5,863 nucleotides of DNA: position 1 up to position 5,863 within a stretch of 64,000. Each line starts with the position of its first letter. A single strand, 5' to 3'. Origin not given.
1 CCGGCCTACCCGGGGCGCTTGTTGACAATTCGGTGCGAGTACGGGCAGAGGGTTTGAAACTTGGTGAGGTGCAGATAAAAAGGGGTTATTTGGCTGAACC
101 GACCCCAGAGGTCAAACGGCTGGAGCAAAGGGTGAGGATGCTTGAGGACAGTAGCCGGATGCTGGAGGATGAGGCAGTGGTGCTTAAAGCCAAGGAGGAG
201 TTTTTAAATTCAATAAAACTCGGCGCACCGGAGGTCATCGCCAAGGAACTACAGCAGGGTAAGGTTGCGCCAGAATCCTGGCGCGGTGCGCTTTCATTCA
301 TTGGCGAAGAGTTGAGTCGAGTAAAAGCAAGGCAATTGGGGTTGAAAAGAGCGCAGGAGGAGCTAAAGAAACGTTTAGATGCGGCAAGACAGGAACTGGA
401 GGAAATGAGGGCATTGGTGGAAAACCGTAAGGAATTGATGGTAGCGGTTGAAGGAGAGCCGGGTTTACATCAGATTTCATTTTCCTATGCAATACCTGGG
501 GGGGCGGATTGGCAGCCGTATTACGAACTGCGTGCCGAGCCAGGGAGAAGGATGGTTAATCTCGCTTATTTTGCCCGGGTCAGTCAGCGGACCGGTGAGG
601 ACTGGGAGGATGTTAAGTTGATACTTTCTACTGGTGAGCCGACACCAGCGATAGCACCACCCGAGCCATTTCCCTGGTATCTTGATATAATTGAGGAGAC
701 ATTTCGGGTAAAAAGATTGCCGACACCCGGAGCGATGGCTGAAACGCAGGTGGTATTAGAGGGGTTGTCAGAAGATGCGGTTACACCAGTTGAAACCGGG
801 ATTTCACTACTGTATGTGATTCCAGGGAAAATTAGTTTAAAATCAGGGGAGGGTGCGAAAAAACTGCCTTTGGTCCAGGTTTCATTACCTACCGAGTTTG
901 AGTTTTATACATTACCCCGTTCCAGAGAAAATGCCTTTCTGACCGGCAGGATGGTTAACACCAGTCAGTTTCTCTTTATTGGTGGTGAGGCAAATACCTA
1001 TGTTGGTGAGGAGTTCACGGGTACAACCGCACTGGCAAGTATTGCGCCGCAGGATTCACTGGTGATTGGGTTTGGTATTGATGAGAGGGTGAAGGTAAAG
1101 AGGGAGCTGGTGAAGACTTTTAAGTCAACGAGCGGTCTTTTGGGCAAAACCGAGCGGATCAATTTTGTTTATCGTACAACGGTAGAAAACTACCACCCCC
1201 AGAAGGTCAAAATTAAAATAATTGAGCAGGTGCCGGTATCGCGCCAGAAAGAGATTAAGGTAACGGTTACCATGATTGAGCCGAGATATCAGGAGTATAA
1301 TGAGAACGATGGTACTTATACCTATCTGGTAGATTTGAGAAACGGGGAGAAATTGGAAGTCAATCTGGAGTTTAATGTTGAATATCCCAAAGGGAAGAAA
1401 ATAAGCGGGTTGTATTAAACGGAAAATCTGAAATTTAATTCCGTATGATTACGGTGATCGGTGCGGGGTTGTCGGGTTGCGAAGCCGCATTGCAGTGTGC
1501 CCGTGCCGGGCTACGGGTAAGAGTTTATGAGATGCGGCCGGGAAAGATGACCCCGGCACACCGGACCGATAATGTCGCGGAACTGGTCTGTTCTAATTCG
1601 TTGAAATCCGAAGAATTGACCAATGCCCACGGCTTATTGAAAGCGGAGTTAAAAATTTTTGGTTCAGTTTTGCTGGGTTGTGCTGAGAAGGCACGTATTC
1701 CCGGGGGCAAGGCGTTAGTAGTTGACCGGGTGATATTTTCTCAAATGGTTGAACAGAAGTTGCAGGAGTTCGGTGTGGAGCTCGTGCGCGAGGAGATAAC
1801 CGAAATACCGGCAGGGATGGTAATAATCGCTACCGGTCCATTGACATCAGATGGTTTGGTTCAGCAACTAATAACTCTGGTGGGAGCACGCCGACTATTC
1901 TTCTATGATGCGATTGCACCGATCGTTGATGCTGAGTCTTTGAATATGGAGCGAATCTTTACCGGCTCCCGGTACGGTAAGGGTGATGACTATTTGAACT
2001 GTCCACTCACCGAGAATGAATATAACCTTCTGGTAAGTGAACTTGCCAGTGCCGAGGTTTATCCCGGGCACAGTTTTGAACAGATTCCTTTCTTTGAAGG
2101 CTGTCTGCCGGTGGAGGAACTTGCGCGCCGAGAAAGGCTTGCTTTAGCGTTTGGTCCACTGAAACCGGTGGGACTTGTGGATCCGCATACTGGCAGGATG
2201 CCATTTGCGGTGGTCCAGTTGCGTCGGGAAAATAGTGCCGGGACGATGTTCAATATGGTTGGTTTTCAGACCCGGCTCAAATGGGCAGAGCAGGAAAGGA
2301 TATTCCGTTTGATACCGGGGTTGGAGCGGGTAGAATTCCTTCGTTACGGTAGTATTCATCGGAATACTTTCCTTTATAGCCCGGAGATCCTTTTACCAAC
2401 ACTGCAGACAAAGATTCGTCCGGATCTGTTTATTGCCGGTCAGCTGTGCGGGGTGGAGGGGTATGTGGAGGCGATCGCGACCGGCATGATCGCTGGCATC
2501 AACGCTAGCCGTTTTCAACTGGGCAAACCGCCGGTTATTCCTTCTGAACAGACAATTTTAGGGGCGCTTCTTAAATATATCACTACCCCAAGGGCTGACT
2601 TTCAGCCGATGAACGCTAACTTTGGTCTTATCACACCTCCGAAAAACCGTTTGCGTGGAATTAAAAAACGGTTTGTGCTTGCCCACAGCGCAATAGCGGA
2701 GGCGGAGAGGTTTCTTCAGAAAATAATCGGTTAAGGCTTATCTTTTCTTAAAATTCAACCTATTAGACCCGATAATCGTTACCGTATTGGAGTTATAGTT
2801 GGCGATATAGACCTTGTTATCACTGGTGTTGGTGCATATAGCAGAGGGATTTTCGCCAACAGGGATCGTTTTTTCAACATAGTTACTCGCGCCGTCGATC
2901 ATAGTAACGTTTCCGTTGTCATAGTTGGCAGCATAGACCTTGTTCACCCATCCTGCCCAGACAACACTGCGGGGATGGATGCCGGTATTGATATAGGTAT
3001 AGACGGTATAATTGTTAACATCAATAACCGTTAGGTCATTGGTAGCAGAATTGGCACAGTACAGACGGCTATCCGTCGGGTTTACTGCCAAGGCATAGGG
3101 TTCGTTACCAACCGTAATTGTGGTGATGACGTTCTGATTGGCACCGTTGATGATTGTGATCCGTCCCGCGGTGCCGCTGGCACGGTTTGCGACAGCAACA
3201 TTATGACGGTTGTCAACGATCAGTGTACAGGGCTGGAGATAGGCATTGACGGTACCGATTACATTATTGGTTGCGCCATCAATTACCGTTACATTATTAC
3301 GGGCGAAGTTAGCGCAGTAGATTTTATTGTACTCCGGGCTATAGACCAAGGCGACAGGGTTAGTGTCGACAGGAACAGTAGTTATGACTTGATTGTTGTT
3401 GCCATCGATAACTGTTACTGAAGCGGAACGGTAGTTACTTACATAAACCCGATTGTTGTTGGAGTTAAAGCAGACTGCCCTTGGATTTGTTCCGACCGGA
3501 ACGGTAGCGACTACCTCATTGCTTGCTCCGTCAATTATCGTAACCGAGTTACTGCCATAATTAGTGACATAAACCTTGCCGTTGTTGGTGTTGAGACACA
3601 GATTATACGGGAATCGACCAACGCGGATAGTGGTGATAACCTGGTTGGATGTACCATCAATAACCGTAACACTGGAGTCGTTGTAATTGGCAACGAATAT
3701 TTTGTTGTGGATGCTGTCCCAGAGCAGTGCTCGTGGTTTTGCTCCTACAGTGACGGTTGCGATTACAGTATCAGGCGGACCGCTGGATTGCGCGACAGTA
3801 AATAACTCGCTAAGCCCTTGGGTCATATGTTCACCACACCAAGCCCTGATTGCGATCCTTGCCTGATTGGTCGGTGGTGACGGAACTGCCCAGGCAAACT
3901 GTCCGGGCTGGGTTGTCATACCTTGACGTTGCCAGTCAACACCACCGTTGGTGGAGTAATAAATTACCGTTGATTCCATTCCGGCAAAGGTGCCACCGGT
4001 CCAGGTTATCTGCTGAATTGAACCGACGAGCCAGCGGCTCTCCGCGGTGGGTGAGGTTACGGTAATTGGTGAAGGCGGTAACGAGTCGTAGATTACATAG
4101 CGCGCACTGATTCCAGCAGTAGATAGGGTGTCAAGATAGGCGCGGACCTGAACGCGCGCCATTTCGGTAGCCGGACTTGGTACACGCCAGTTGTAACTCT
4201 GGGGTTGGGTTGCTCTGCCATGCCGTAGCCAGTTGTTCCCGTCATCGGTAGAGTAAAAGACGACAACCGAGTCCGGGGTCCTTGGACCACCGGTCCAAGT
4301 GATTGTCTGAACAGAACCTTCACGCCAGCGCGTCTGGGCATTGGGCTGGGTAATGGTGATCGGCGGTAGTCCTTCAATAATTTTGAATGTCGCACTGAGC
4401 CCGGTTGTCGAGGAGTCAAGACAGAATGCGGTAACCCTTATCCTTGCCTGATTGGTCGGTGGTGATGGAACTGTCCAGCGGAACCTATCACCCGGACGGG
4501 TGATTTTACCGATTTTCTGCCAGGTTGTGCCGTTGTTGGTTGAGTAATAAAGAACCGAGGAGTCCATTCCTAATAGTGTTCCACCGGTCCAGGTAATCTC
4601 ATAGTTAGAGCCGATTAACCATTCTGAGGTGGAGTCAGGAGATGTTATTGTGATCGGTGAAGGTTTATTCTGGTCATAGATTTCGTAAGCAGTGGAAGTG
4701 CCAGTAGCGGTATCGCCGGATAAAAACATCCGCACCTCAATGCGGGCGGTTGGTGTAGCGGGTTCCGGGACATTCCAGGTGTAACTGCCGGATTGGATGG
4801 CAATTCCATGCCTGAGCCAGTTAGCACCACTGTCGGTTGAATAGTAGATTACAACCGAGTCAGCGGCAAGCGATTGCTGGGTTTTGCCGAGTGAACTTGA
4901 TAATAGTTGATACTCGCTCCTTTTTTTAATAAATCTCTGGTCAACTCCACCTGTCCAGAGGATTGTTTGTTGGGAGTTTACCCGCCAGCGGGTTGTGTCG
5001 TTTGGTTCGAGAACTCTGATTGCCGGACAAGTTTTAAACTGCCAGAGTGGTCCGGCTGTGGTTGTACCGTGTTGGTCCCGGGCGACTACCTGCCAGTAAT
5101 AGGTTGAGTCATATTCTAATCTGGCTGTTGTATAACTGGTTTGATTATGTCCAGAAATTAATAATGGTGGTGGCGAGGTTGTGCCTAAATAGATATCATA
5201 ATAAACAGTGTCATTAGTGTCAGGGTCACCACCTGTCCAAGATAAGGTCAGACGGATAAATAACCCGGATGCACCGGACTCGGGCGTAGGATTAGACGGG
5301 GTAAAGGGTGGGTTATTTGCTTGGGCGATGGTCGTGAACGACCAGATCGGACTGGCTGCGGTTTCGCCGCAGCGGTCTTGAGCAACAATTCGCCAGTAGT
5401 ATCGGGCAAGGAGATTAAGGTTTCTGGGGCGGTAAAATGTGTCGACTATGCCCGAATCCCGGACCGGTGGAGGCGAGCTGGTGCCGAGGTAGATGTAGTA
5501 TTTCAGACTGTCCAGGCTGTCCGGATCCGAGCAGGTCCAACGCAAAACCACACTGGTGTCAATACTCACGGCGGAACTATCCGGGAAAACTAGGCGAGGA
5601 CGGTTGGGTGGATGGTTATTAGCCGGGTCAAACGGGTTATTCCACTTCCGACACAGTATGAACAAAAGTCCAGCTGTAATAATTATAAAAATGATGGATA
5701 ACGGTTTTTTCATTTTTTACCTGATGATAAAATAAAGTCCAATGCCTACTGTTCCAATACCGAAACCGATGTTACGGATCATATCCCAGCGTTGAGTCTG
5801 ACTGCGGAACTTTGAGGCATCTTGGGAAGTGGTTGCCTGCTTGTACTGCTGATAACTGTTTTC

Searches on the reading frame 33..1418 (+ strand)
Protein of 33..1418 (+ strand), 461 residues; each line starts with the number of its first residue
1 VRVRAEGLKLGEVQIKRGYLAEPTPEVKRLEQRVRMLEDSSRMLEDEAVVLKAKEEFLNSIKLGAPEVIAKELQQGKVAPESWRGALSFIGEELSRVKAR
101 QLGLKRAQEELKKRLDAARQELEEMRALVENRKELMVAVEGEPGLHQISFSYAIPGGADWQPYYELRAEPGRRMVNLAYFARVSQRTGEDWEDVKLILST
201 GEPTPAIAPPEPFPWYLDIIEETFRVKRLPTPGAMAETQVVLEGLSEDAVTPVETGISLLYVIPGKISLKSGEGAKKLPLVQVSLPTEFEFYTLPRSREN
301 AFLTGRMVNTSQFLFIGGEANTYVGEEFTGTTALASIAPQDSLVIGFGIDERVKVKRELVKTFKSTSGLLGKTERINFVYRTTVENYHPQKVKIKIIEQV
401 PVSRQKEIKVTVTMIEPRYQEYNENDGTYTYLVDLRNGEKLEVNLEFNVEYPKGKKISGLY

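Call 10: search_protein_families(library=pfam, proteins=[window:33-1418:+], max_evalue=0.001)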
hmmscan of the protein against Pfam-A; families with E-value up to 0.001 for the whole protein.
window:33-1418:+ (461 aa): 2 families
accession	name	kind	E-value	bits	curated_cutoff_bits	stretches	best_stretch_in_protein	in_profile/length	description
PF13598.12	DUF4139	-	8e-54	182.9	31.8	1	157-453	9-205/205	Domain of unknown function (DUF4139)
PF13600.11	DUF4140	-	0.00016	22.5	27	0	2-58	40-98/98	N-terminal domain of unknown function (DUF4140)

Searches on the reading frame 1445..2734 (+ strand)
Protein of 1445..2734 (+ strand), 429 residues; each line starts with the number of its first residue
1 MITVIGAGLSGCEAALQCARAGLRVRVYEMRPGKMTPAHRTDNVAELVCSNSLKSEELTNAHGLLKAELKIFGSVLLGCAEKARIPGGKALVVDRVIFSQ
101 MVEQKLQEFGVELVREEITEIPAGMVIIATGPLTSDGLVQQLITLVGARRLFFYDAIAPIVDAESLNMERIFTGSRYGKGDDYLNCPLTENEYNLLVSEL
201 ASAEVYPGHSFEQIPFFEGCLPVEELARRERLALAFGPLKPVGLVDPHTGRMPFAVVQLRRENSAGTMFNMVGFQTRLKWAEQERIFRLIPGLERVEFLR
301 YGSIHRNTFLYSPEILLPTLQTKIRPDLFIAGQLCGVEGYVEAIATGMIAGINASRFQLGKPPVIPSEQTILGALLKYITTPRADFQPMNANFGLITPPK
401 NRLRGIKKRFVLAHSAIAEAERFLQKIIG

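Call 10: search_protein_families(library=pfam, proteins=[window:1445-2734:+], max_evalue=0.001)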
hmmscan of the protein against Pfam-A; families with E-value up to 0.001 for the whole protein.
window:1445-2734:+ (429 aa): 8 families
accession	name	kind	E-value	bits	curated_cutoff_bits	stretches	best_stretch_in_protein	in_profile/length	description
PF01134.28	GIDA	-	1.3e-84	285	22.1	1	2-361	2-390/391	Glucose inhibited division protein A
PF13450.12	NAD_binding_8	-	1.8e-05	25.4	21.9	1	4-32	1-29/68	NAD(P)-binding Rossmann-like domain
PF01266.30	DAO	-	2e-05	24.8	27.9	1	2-33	2-35/353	FAD dependent oxidoreductase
PF07992.20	Pyr_redox_2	-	5.2e-05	23.3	26.1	0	2-37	145-179/291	Pyridine nucleotide-disulphide oxidoreductase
PF00890.30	FAD_binding_2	-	0.00017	21.4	20.4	1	4-30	4-30/414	FAD binding domain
PF00070.33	Pyr_redox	-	0.00034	21.5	22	0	2-33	2-33/82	Pyridine nucleotide-disulphide oxidoreductase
PF12831.13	FAD_oxidored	-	0.00038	20.3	27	1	2-31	2-31/416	FAD dependent oxidoreductase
PF02737.24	3HCDH_N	-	0.00048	20.5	22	1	2-61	2-63/180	3-hydroxyacyl-CoA dehydrogenase, NAD binding domain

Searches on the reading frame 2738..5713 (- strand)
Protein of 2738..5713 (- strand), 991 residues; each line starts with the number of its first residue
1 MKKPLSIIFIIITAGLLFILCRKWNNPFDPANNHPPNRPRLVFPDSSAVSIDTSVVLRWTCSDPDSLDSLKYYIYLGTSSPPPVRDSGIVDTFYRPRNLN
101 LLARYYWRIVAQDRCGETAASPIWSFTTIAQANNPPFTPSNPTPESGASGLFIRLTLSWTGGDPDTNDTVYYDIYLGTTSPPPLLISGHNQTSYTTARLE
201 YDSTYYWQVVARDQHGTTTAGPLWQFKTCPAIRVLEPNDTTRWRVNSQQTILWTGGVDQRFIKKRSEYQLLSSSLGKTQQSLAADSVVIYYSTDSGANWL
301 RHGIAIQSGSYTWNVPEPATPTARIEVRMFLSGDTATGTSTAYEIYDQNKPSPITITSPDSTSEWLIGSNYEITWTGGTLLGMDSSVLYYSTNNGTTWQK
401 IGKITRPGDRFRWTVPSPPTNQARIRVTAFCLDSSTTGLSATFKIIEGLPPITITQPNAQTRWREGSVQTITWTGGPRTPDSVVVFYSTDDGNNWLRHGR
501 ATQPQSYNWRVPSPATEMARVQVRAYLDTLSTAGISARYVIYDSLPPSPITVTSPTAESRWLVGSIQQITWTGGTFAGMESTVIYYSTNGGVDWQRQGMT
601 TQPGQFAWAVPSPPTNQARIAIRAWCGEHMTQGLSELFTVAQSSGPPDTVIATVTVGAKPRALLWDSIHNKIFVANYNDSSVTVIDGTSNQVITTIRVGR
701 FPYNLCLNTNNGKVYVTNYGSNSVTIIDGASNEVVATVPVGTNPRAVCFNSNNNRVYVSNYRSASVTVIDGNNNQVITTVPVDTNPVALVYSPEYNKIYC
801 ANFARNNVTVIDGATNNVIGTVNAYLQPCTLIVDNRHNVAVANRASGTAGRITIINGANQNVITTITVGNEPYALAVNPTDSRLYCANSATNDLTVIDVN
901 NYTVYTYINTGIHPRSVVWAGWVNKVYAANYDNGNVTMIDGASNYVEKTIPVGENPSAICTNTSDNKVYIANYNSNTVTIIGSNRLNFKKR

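Call 6: search_protein_families(library=pfam, proteins=[window:2738-5713:-], max_evalue=0.1)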
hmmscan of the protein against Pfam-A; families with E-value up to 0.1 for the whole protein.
window:2738-5713:- (991 aa): 13 families
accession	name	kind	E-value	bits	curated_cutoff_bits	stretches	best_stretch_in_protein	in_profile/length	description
PF21783.3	YNCE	-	3.1e-10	40.3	27.1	2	667-747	37-117/339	YNCE-like beta-propeller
PF10282.15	Lactonase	-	8e-10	38.9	21.7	2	710-773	254-322/344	Lactonase, 7-bladed beta-propeller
PF25174.1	Beta-prop_THOC3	-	1.3e-09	37.9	305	1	662-884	51-269/272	THOC3 beta-propeller domain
PF02239.22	Cytochrom_D1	-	1.5e-09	37.4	25.5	2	674-784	9-119/368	Cytochrome D1 heme domain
PF01436.27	NHL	-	1.1e-05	25.6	20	0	955-980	3-27/28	NHL repeat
PF21471.3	Reelin_subrepeat-B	-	1.3e-05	25.4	27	0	386-403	60-77/127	Reelin subrepeat B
PF25175.1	Beta-prop_WDR5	-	4.3e-05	23.4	250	1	664-821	59-216/296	WDR5 beta-propeller domain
PF23414.1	Beta-prop_EML_2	-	4.9e-05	23.3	90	1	713-799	11-97/266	Echinoderm microtubule-associated protein second beta-propeller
PF15902.12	Sortilin-Vps10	-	0.0001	21.7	33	1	289-419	3-126/446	Sortilin, neurotensin receptor 3,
PF25788.1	Ig_Rha78A_N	-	0.00046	20.9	27.4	0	191-220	63-92/105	Rha78A-like, N-terminal immunoglobulin domain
PF02012.26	BNR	-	0.0013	18.8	27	0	389-400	1-12/12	BNR/Asp-box repeat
PF00041.27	fn3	-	0.002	18.7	25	0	155-218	16-75/84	Fibronectin type III domain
PF23389.1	Beta-prop_WDR19_1st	-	0.016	14.7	27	0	722-810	144-230/325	WDR19 first beta-propeller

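Call 7: search_protein_families(library=ncbifam, proteins=[window:2738-5713:-], max_evalue=0.1)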
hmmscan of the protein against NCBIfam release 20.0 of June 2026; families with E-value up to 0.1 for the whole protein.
window:2738-5713:- (991 aa): 12 families
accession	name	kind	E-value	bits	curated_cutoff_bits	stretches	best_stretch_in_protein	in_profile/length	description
TIGR02276.1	beta_rpt_yvtn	repeat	8e-61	201.8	27.85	7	711-750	3-42/42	beta-propeller repeat protein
TIGR03866.1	PQQ_ABC_repeats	subfamily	5.8e-46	157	287.3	2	649-918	32-307/310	PQQ-dependent catabolism-associated beta-propeller protein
NF052340.1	hydrazine_beta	equivalog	4.6e-28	98.3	560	5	702-822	35-157/372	hydrazine synthase subunit beta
NF052280.1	7_blade_YncE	equivalog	2.4e-27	95.6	400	3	658-833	127-306/338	7-bladed beta-propeller protein YncE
NF052342.1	hydrazine_BC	exception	2e-24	85.8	1250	3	702-823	41-164/690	hydrazine synthase subunit beta-gamma fusion subunit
NF048007.1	MmpL3Stblzr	equivalog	8.4e-18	64.7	600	3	651-763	217-329/366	MmpL3/TtfA transport complex stabilizer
NF052460.1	L-NosZ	equivalog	1.8e-16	59.7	700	3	710-844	141-277/480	clade III lactonase-type nitrous-oxide reductase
NF053768.1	CIS12_fam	equivalog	2.7e-05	23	860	0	742-847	88-189/715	CIS12 family contractile injection system protein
NF038117.1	choice_anch_I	subfamily_domain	0.00022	20.2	300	1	790-892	5-117/458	choice-of-anchor I family protein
NF008258.1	PRK11028.1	equivalog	0.00024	20.3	370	1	656-775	79-209/330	6-phosphogluconolactonase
NF045728.1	glycosyl_F510_1955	equivalog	0.038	13.2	175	0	379-412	106-141/246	F510_1955 family glycosylhydrolase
NF038015.2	AztD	exception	0.043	12.6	400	0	709-746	313-350/356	zinc metallochaperone AztD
